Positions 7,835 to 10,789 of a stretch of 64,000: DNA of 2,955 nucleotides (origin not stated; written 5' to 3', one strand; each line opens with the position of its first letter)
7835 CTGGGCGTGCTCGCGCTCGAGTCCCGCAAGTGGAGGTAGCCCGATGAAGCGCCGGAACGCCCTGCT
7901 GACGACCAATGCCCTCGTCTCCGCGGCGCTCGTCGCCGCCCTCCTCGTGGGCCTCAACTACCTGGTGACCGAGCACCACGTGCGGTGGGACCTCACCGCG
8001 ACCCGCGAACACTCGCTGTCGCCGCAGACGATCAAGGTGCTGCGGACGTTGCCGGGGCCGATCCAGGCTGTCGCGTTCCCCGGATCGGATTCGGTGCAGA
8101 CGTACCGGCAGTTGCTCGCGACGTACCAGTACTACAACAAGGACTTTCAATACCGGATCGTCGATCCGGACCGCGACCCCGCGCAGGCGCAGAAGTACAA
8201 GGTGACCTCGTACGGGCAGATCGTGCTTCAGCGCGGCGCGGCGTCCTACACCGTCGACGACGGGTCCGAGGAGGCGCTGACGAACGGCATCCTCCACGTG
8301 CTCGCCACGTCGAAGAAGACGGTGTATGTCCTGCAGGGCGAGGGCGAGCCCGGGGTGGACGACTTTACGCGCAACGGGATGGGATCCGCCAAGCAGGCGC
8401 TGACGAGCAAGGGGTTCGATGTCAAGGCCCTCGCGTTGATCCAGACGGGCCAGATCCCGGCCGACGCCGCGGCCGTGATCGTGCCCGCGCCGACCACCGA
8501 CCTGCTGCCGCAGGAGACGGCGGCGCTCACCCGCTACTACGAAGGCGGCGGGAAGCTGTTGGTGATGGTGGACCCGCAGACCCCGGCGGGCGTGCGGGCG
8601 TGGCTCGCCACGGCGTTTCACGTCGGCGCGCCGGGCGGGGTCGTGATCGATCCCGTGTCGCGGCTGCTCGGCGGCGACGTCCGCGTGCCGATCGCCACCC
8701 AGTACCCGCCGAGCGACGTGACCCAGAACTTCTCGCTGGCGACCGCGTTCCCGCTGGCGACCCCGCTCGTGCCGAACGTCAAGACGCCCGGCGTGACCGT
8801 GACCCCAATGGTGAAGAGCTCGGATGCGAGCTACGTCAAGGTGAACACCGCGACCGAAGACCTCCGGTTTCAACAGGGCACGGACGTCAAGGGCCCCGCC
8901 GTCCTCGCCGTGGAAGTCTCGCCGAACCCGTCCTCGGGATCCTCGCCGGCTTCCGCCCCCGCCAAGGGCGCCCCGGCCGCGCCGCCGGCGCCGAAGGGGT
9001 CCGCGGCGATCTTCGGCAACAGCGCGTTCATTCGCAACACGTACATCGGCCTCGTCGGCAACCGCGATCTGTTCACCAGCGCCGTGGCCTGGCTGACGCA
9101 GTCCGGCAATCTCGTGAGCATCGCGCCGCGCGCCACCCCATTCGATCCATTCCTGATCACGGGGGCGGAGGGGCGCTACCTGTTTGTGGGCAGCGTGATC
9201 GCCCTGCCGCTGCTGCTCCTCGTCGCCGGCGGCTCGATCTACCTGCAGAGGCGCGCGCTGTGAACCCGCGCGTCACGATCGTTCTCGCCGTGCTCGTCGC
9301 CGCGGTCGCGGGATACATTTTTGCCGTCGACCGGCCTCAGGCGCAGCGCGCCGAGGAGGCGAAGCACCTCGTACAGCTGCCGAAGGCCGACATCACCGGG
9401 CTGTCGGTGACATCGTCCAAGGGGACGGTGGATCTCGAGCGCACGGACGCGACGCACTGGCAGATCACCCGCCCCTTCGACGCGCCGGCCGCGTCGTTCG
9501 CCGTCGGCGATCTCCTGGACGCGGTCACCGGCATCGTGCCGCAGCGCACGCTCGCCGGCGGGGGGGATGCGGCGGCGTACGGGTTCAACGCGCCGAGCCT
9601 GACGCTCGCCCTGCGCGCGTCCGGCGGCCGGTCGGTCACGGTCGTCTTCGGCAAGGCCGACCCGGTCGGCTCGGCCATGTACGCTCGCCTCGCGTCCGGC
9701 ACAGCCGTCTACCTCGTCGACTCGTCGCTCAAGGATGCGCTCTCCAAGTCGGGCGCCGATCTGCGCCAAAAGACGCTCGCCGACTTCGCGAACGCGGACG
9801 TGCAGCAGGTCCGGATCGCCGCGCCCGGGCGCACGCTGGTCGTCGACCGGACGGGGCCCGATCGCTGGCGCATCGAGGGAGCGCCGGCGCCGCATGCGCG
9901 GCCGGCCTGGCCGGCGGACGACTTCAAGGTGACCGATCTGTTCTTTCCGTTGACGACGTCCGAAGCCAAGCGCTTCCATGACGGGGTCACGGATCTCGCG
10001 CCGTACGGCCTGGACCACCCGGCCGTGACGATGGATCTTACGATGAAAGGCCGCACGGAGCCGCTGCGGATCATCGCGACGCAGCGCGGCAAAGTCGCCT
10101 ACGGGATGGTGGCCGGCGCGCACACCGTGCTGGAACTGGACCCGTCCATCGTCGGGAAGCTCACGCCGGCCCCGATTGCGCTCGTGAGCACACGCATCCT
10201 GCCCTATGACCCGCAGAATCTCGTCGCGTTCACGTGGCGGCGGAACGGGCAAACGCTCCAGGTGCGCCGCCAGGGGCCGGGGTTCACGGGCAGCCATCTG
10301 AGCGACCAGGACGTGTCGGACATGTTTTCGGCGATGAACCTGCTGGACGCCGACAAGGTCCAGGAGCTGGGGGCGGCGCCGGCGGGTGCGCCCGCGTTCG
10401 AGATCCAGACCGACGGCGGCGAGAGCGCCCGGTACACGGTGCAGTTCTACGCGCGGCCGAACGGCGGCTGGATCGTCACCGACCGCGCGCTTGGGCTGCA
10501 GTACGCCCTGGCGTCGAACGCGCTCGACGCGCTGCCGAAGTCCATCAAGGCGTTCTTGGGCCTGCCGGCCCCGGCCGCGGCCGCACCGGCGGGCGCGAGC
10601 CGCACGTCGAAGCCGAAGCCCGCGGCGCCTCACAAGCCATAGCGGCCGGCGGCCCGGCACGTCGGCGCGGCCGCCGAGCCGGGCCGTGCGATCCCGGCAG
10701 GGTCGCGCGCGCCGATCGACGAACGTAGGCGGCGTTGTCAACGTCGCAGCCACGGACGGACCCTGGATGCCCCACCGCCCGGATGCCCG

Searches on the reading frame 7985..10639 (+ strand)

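Call 15: search_protein_families(library=pfam, proteins=[window:7985-10639:+], max_evalue=0.001)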
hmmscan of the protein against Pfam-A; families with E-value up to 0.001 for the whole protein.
window:7985-10639:+ (885 aa): 1 family
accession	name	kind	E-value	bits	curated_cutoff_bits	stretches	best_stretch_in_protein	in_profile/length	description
PF14238.11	DUF4340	-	5.1e-33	115.3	25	2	492-630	1-138/183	Domain of unknown function (DUF4340)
